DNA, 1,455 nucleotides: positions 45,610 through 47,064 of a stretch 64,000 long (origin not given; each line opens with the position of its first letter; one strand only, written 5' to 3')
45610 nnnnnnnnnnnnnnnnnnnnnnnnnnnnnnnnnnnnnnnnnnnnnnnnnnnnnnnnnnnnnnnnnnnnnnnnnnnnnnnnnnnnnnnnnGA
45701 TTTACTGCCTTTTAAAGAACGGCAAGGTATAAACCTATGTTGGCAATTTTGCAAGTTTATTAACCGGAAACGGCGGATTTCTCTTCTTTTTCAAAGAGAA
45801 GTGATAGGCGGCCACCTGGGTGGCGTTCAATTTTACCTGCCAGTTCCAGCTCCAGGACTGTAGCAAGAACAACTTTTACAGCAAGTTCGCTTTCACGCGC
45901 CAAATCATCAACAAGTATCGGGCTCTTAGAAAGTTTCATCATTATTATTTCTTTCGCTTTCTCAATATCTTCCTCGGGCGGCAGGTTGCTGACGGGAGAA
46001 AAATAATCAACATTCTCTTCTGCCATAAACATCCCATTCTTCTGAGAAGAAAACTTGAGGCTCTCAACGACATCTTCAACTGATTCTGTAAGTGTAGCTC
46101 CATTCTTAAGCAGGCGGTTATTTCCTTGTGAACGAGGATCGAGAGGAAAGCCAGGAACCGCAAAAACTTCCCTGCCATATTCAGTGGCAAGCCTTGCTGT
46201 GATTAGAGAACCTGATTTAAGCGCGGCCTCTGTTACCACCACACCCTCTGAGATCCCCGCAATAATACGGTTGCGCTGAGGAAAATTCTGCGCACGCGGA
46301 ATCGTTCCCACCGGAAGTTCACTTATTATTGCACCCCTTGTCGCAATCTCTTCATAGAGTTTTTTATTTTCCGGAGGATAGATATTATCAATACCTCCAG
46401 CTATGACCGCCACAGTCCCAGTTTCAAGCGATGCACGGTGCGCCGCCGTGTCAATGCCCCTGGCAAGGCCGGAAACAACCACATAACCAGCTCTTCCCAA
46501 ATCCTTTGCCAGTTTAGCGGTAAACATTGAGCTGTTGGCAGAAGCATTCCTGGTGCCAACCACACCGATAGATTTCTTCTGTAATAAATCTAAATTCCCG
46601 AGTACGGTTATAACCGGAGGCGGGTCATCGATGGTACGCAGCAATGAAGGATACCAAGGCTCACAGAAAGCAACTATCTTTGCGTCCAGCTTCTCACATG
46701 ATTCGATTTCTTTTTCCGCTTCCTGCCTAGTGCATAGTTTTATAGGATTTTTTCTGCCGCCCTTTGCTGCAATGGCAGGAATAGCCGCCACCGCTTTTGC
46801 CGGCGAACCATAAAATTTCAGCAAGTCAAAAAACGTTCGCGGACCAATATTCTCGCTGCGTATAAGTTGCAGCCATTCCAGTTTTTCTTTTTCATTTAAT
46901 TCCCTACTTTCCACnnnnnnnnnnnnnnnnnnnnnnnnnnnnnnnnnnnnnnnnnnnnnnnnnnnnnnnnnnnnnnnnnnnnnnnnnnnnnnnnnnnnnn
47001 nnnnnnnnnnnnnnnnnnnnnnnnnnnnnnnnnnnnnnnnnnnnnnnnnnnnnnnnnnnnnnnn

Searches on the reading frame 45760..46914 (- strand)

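Call 48: search_protein_families(library=pfam, max_evalue=0.00001, proteins=[window:45760-46914:-])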
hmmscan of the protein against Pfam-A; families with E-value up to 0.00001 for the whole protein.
window:45760-46914:- (384 aa): 3 families
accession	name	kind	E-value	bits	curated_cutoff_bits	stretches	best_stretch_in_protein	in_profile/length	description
PF02481.21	DNA_processg_A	-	1.1e-75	253.9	29.6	1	73-276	2-210/212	DNA recombination-mediator protein A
PF21102.3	DprA_N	-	3.8e-21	75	22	1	8-71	1-63/64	DprA-like N-terminal HHH domain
PF17782.7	DprA_WH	-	2e-14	53.8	22.9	1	312-368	5-61/61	DprA winged helix domain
